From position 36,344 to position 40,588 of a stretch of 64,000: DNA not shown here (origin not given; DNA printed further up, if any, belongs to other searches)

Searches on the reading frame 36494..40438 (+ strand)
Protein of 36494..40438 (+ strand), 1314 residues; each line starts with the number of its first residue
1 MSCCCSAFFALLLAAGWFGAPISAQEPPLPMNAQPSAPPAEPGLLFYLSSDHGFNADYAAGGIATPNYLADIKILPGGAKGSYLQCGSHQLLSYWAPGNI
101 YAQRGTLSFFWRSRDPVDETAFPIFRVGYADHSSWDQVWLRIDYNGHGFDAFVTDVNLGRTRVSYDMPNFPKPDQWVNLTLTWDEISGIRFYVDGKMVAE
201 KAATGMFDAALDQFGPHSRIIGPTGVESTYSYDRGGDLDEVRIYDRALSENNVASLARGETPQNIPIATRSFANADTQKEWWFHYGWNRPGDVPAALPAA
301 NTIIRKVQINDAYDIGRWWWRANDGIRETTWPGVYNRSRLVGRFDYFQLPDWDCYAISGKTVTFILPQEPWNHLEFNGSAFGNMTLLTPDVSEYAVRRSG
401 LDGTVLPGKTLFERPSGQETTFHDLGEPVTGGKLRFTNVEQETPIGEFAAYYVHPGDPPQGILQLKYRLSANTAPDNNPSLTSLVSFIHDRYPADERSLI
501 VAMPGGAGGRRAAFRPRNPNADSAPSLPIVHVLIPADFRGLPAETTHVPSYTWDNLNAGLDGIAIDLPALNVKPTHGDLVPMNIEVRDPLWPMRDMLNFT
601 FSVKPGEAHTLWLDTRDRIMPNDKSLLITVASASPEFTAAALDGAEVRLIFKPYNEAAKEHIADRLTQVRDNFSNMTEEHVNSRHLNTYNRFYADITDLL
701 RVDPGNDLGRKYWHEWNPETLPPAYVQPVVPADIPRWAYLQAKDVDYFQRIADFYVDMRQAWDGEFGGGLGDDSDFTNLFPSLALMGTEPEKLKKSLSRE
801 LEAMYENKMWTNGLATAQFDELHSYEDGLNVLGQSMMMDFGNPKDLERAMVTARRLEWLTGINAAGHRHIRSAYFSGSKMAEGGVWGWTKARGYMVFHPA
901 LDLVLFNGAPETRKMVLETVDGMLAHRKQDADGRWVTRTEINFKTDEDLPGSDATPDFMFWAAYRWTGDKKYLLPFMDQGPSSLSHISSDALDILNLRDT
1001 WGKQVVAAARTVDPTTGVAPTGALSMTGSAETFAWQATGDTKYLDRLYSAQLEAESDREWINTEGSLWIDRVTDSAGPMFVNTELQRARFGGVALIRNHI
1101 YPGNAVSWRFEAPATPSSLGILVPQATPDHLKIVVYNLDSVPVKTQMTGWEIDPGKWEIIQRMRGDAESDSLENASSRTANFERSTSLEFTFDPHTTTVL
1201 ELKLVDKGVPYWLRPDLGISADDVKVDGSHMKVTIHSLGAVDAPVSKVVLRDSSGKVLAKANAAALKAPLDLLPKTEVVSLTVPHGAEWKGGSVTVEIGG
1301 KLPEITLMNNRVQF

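Call 75: search_protein_families(library=pfam, proteins=[window:36494-40438:+], max_evalue=0.00001)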
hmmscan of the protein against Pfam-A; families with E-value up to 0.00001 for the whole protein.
window:36494-40438:+ (1314 aa): 1 family
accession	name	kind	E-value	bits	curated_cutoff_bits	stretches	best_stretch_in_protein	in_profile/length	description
PF13385.13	Laminin_G_3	-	1.3e-12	48.5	27.6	1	103-254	17-151/151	Concanavalin A-like lectin/glucanases superfamily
